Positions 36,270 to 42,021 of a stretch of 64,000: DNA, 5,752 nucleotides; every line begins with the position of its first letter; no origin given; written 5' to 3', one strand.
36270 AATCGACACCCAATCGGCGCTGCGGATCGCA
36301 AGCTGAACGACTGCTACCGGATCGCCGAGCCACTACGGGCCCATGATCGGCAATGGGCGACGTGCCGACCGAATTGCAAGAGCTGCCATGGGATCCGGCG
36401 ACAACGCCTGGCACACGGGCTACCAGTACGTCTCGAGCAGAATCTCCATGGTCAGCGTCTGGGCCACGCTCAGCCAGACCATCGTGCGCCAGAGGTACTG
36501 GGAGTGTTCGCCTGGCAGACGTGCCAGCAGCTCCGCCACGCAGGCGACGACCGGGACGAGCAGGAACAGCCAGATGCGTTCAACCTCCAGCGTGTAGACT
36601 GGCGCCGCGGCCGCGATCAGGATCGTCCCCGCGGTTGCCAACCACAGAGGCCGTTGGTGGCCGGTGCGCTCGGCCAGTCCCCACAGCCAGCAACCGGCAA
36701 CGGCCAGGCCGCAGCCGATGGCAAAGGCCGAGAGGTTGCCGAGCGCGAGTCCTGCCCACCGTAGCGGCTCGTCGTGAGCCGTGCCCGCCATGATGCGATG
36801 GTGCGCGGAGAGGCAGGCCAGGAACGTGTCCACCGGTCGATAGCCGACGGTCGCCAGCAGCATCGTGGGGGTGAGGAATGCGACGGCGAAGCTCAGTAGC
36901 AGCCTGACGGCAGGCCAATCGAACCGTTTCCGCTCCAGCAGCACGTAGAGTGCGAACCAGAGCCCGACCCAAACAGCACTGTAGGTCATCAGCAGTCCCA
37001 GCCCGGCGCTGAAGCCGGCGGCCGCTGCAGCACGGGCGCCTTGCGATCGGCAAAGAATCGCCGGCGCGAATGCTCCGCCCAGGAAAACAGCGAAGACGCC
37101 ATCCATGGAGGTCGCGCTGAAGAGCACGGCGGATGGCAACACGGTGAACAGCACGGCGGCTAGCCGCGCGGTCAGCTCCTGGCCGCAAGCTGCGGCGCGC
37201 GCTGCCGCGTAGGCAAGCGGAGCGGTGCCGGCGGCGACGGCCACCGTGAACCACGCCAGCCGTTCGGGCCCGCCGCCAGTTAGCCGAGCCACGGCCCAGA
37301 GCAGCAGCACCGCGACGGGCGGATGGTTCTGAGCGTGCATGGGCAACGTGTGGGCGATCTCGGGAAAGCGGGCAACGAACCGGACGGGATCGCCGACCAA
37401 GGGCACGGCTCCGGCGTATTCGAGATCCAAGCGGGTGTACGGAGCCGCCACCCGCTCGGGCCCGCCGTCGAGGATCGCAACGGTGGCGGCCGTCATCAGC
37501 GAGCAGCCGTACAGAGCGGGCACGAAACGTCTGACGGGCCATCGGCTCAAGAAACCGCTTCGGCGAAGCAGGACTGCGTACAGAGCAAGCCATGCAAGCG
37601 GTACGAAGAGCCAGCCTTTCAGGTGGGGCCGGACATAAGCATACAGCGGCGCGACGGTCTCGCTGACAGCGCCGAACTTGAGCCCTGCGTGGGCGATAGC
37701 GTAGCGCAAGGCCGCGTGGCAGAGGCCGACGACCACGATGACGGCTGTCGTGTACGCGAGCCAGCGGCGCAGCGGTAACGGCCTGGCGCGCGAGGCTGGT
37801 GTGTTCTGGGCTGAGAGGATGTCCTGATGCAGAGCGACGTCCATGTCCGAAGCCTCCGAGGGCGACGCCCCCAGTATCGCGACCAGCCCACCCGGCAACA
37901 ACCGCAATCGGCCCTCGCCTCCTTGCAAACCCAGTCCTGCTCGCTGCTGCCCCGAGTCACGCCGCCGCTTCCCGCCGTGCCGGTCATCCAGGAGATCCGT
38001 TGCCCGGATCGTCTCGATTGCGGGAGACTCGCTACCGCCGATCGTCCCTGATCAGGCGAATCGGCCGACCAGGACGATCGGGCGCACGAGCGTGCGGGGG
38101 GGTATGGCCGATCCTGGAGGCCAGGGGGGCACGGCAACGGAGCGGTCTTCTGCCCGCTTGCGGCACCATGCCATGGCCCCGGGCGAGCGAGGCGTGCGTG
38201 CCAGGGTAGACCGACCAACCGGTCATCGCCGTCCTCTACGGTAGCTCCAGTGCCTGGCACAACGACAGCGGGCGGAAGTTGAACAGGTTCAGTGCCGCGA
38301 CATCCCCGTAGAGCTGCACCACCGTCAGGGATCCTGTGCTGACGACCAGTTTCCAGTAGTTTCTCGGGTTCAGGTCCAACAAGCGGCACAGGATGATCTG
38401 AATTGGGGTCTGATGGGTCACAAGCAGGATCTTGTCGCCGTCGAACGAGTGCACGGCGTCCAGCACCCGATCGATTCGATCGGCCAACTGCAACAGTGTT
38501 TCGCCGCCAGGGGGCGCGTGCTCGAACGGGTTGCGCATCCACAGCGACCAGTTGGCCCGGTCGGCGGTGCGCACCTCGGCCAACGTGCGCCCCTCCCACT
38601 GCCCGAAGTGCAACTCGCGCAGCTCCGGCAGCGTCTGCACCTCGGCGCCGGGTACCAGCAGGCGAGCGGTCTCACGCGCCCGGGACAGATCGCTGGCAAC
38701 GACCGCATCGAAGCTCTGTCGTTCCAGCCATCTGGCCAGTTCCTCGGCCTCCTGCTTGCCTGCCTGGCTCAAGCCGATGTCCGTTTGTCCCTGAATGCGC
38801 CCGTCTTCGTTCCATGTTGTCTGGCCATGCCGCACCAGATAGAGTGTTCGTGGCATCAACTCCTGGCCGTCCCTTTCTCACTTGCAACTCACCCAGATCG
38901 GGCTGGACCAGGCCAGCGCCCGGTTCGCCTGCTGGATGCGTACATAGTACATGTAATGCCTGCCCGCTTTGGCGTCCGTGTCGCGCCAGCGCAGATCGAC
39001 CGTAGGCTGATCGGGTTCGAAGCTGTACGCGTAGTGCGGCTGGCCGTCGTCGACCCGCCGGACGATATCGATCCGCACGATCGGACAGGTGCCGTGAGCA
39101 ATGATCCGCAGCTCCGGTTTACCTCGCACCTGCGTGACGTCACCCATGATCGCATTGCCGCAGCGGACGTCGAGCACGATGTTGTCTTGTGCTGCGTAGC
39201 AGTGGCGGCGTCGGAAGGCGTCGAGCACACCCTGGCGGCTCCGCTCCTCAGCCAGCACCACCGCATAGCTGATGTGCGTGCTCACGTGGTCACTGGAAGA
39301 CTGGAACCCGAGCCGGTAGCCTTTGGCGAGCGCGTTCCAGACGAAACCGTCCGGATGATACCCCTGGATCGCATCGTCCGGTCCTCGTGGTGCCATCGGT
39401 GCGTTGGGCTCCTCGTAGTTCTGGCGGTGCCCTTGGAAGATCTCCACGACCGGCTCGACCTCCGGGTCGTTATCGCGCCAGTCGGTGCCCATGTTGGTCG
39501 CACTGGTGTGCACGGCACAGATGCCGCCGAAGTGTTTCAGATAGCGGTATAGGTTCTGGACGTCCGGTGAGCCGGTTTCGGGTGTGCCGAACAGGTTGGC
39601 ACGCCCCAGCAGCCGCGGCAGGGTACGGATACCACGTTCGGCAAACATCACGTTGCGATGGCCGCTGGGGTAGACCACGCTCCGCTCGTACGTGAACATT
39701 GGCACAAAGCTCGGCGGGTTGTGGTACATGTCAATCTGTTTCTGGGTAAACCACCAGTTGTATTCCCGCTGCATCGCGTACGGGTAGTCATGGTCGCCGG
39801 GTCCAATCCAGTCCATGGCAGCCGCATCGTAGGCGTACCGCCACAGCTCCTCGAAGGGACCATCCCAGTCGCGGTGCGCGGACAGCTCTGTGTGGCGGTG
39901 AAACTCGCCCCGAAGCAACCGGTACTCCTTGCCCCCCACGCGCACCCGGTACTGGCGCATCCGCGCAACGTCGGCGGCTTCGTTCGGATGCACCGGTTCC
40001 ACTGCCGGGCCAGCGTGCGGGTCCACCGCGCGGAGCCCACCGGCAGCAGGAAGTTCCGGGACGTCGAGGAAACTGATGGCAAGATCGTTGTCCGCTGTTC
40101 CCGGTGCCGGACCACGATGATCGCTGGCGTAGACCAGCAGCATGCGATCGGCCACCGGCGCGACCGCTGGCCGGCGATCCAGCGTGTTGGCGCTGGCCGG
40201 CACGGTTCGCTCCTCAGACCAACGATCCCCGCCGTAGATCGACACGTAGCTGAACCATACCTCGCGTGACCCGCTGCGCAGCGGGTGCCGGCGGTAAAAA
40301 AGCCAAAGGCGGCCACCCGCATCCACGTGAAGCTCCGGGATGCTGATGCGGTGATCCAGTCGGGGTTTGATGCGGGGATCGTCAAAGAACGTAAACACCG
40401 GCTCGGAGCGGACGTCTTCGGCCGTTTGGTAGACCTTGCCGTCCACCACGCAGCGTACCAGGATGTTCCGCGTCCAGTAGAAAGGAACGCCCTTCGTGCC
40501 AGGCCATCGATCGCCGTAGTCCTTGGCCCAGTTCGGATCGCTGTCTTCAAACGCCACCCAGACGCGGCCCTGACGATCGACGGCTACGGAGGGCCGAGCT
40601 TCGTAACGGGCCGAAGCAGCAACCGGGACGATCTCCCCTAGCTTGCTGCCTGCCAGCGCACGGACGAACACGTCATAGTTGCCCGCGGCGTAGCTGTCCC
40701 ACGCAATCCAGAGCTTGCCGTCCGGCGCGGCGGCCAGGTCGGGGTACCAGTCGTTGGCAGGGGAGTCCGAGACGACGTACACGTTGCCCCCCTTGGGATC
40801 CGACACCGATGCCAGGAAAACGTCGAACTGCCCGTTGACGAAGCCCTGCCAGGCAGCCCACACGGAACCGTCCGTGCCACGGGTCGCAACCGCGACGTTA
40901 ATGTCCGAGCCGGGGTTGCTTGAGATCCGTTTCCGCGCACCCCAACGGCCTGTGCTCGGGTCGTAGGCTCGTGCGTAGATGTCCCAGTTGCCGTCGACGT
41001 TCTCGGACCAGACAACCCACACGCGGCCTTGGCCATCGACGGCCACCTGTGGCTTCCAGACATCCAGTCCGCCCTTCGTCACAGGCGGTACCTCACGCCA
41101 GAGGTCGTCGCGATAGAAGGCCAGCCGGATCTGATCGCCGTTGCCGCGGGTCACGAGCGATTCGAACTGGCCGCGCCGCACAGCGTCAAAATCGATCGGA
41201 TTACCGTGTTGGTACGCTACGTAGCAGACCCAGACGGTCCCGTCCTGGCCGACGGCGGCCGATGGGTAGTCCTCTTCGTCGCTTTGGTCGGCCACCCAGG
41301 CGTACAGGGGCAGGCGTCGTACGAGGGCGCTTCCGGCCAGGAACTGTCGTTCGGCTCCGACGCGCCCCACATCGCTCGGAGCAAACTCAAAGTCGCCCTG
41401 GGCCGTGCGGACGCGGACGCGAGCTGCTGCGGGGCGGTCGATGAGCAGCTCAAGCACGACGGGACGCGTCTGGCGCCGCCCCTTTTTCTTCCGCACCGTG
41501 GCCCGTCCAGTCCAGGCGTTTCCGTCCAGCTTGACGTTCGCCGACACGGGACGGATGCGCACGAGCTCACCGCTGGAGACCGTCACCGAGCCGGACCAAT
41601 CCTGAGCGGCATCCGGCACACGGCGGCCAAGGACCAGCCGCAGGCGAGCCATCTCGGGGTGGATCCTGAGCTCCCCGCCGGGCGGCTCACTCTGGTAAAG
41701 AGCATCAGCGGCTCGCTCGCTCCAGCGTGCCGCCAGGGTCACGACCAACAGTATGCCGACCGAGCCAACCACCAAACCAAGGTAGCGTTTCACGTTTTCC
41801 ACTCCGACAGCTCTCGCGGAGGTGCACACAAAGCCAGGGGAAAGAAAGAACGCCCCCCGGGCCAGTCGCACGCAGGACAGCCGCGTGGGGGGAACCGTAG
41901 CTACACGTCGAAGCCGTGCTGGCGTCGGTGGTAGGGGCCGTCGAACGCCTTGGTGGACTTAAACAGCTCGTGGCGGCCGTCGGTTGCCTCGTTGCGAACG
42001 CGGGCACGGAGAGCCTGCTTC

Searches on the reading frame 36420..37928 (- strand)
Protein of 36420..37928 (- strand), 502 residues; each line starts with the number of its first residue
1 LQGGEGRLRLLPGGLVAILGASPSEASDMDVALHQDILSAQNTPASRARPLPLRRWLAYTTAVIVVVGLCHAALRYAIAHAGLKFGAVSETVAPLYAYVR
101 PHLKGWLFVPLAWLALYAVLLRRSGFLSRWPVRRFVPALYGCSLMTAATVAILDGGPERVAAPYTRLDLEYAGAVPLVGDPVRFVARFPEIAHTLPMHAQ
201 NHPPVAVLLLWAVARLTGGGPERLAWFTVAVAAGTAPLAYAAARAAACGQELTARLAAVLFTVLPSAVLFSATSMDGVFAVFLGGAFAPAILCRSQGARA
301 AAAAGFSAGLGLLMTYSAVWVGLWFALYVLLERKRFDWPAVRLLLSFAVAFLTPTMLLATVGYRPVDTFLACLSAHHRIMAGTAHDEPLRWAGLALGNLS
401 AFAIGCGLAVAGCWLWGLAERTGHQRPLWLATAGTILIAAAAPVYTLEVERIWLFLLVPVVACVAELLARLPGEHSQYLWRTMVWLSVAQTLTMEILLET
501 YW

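Call 3: search_protein_families(library=pfam, proteins=[window:36420-37928:-], max_evalue=0.01)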
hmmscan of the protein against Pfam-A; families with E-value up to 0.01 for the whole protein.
window:36420-37928:- (502 aa): 1 family
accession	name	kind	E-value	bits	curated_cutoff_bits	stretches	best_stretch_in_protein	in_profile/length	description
PF13231.12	PMT_2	-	2.7e-05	24.9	26.1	1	201-355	1-157/160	Dolichyl-phosphate-mannose-protein mannosyltransferase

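Call 9: list_cluster_members(proteins=[P0001, P0002, window:36420-37928:-])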
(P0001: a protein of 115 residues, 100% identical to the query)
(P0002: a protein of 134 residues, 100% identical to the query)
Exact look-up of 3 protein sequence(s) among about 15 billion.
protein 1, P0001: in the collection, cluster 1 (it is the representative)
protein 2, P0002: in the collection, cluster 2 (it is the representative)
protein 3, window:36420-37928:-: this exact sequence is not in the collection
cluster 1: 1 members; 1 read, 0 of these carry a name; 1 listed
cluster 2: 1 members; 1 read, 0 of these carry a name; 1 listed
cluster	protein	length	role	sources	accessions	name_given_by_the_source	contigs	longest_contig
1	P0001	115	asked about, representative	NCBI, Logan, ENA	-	-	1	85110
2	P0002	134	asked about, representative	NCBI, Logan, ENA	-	-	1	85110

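Call 13: find_homologous_proteins(query=window:36420-37907:-, max_evalue=0.00001)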
Query window:36420-37907:- (495 aa): 43 proteins with E <= 0.00001 among 8000 candidates.
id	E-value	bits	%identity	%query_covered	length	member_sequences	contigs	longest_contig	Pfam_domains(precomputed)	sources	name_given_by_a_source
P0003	0.0e+0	1079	100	100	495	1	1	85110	-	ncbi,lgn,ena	-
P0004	2.3e-105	371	48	87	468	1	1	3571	PF13231.13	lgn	-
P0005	2.7e-102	361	49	87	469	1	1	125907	PF13231.13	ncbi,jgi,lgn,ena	-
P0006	3.2e-94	335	47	84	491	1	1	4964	PF13231.13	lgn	-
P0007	2.2e-70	256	40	87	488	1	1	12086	PF13231.13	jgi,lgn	jgi:hypothetical protein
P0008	1.1e-59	221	39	87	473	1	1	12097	PF13231.13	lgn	-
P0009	4.7e-59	219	45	41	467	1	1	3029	PF13231.13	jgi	jgi:4-amino-4-deoxy-L-arabinose transferase-like glycosyltransferase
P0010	5.3e-59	218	37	86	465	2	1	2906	PF13231.13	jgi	jgi:4-amino-4-deoxy-L-arabinose transferase-like glycosyltransferase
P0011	6.1e-58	215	38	85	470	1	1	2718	PF13231.13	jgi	jgi:hypothetical protein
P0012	2.1e-57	213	39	87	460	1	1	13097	PF13231.13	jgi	jgi:4-amino-4-deoxy-L-arabinose transferase-like glycosyltransferase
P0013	7.5e-57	211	37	87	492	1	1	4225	PF13231.13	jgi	-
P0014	1.3e-56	211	35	87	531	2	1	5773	PF13231.13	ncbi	-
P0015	1.9e-56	210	37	85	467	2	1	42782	PF13231.13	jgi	jgi:4-amino-4-deoxy-L-arabinose transferase-like glycosyltransferase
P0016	2.6e-56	210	36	85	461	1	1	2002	PF13231.13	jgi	jgi:4-amino-4-deoxy-L-arabinose transferase-like glycosyltransferase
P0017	7.8e-55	205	37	85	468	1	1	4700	-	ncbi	-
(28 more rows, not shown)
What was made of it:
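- The neighbouring gene builds envelope glycoconjugates (GT-C; calls 3, 13).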

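Call 14: find_encoding_contigs(protein=P0005, flank=6000, max_places=2)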
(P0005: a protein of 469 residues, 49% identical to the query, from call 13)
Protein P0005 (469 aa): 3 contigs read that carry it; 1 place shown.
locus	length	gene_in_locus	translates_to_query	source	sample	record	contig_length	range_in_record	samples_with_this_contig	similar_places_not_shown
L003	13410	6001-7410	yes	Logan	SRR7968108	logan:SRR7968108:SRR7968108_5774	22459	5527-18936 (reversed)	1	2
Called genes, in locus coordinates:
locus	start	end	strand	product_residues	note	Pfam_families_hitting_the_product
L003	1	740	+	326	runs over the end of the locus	-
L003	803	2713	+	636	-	PF00474:SSF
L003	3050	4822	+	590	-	PF01558:POR, PF01855:POR_N, PF17147:PFOR_II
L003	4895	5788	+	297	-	PF02775:TPP_enzyme_C, PF12367:PFO_beta_C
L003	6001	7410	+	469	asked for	PF13231:PMT_2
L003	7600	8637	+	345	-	PF00248:Aldo_ket_red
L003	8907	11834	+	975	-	-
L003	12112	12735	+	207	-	PF00300:His_Phos_1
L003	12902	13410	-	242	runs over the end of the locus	-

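Call 15: find_encoding_contigs(protein=P0007, flank=6000, max_places=2)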
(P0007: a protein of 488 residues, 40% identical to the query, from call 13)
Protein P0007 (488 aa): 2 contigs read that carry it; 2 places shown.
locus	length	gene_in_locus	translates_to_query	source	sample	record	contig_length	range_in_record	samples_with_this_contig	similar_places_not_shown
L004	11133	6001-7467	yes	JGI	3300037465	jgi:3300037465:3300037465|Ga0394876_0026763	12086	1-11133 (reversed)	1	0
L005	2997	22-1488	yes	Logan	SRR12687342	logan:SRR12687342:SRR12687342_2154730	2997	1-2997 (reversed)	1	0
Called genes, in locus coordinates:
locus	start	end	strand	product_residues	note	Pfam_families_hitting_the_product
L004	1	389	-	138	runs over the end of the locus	PF22636:FlK, PF03061:4HBT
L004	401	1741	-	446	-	PF00072:Response_reg, PF00158:Sigma54_activat, PF14532:Sigma54_activ_2, PF07728:AAA_5, PF25601:AAA_lid_14, PF02954:HTH_8 (weak)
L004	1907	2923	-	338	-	PF00248:Aldo_ket_red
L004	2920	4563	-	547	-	PF13231:PMT_2 (weak)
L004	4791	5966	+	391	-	PF13411:MerR_1, PF00515:TPR_1, PF07719:TPR_2, PF13424:TPR_12, PF13414:TPR_11, PF13432:TPR_16, PF00515:TPR_1, PF07719:TPR_2, +14 more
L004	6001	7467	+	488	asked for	PF13231:PMT_2 (weak)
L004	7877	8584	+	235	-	-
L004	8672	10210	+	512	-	PF00939:Na_sulph_symp, PF03600:CitMHS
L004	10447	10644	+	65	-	-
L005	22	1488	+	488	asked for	PF13231:PMT_2 (weak)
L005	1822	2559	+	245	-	-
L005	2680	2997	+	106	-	?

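Call 16: find_encoding_contigs(protein=P0008, flank=6000, max_places=2)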
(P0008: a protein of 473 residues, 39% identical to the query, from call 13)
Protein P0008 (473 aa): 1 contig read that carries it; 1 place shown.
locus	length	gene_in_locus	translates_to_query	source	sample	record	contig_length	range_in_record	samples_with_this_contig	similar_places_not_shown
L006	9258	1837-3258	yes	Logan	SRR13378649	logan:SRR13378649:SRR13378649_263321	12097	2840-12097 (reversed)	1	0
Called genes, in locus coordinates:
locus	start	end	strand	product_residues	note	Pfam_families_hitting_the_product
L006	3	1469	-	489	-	?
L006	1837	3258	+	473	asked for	PF13231:PMT_2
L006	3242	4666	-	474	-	PF01266:DAO, PF01593:Amino_oxidase, PF13450:NAD_binding_8, PF13454:NAD_binding_9 (faint)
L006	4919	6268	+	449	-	PF00089:Trypsin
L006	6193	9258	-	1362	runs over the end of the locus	PF00082:Peptidase_S8, PF03160:Calx-beta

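Call 33: find_related_loci(query=A2, collection=genome_contigs, flank=5000)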
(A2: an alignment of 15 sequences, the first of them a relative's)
Query A2 (495 aa) in genome_contigs; peptide patterns used: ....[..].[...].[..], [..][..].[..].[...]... (x = any residue, [..] = any of these).
242 stretches matched a pattern; 158 encode a relative of the query (tblastn E <= 1e-3); the best 80 are kept; 79 distinct loci.
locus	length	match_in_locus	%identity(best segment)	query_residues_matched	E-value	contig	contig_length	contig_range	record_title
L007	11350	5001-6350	39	64-495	7e-62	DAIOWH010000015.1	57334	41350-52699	MAG TPA_asm: Planctomycetia bacterium isolate CTOTU28215 NODE_20_length_57334_cov_402.954032, whole genome shotgun seque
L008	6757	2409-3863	39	28-495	1e-61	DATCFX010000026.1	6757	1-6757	MAG TPA_asm: Pirellulales bacterium isolate SMAG_U7791 k141_123991, whole genome shotgun sequence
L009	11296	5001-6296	49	64-495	3e-106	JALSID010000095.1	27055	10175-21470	MAG: Planctomycetota bacterium isolate 354-166_metabat2_scaf2bin.013 354-166_scaffold_1625_c1, whole genome shotgun sequ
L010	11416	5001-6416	36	35-495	3e-58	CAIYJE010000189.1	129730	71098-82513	MAG: uncultured Planctomycetales bacterium isolate Umea_bin-02666 genome assembly, contig: bin-02666:189/207, whole geno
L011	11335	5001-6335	31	64-495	6e-51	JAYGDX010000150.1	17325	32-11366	MAG: Candidatus Poribacteria bacterium isolate OC6_3000m_MAG_233 OC6_3000m_contig_2407444, whole genome shotgun sequence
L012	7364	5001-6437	33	47-495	2e-48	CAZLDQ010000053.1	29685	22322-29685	MAG TPA_asm: uncultured Planctomycetaceae bacterium isolate SRP167436_co1_175 genome assembly, contig: NODE_2262_length_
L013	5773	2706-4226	35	64-495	1e-48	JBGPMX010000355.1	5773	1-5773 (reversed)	MAG: Planctomycetia bacterium isolate OBJ_0618_7090110_228 k141_5823523_length_5773_cov_10.0000, whole genome shotgun se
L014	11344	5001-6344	37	64-495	2e-47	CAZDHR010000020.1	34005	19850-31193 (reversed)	MAG TPA_asm: uncultured Planctomycetaceae bacterium isolate SRP338002_co1_98 genome assembly, contig: NODE_1166_length_3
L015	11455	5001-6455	30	37-495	4e-46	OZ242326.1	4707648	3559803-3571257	MAG: Candidatus Poribacteria bacterium isolate 51771988-02c0-4c83-b383-74e9f226940d genome assembly, chromosome: 1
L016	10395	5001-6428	31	64-495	3e-44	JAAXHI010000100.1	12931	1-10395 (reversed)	MAG: Candidatus Poribacteria bacterium isolate Plut_88885 unfiltered_Plut_88885_genomic_contig_524965, whole genome shot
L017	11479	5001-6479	31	48-495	3e-43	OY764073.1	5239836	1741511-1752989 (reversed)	MAG: Candidatus Poribacteria bacterium isolate c0dbee2e-4153-42cb-9392-5991059e4d04 genome assembly, chromosome: 1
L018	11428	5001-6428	31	64-495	8e-43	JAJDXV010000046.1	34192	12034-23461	MAG: Candidatus Poribacteria bacterium isolate jk18x27bins.53 k141_695725, whole genome shotgun sequence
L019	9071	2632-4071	30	62-495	7e-43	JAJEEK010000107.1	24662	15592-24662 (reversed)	MAG: Candidatus Poribacteria bacterium isolate p16x34bins.28 k141_329698, whole genome shotgun sequence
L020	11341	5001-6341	29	62-495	1e-42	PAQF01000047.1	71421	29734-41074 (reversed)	MAG: Candidatus Poribacteria bacterium isolate SP142 MHASMcontig_3285796, whole genome shotgun sequence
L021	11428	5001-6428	31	64-495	2e-42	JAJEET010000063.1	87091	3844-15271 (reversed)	MAG: Candidatus Poribacteria bacterium isolate p16x34bins.5 k141_374046, whole genome shotgun sequence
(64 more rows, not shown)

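Call 38: search_protein_families(library=ncbifam, proteins=[P0003], max_evalue=10)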
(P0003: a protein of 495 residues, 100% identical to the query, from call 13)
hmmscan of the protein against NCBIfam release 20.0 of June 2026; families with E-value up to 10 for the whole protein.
P0003 (495 aa): 0 families

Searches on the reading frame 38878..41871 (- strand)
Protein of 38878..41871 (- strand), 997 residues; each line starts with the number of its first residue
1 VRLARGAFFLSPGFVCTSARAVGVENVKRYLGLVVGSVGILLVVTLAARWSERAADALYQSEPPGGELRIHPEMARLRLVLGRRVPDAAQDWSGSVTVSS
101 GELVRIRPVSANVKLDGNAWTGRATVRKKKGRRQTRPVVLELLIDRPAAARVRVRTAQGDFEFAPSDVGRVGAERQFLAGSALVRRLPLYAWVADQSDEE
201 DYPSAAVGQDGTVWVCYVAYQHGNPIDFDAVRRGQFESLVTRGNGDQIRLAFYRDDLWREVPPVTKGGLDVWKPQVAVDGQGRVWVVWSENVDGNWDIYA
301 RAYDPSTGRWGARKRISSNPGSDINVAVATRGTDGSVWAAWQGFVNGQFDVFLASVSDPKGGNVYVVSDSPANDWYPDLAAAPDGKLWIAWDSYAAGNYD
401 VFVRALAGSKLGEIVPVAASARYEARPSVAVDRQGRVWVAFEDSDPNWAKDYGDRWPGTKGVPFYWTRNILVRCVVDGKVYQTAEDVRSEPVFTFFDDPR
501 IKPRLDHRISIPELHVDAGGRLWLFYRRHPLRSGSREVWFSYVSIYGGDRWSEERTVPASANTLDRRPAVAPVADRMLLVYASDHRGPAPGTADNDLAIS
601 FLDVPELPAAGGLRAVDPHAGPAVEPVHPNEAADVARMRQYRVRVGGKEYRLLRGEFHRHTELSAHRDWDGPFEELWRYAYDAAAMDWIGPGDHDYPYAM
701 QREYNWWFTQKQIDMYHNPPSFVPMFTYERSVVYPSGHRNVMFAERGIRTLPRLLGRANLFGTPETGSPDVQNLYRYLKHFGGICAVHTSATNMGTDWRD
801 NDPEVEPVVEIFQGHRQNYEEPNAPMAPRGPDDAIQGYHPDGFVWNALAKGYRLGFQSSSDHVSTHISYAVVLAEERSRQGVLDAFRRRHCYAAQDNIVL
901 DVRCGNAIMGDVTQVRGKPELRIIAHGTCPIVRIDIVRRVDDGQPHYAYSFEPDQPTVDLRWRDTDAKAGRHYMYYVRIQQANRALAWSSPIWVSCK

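Call 3: search_protein_families(library=pfam, proteins=[window:38878-41871:-], max_evalue=0.01)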
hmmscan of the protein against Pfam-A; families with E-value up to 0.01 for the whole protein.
window:38878-41871:- (997 aa): 3 families
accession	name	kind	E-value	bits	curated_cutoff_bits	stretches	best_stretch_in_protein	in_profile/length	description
PF07494.17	Reg_prop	-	9.5e-06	25.7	20.4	0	428-440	9-21/24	Two component regulator propeller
PF13088.12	BNR_2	-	0.0018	18.1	31.4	0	504-579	46-126/277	BNR repeat-like domain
PF12228.14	DUF3604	-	0.0022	16.9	20.4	0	866-894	377-405/591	Protein of unknown function (DUF3604)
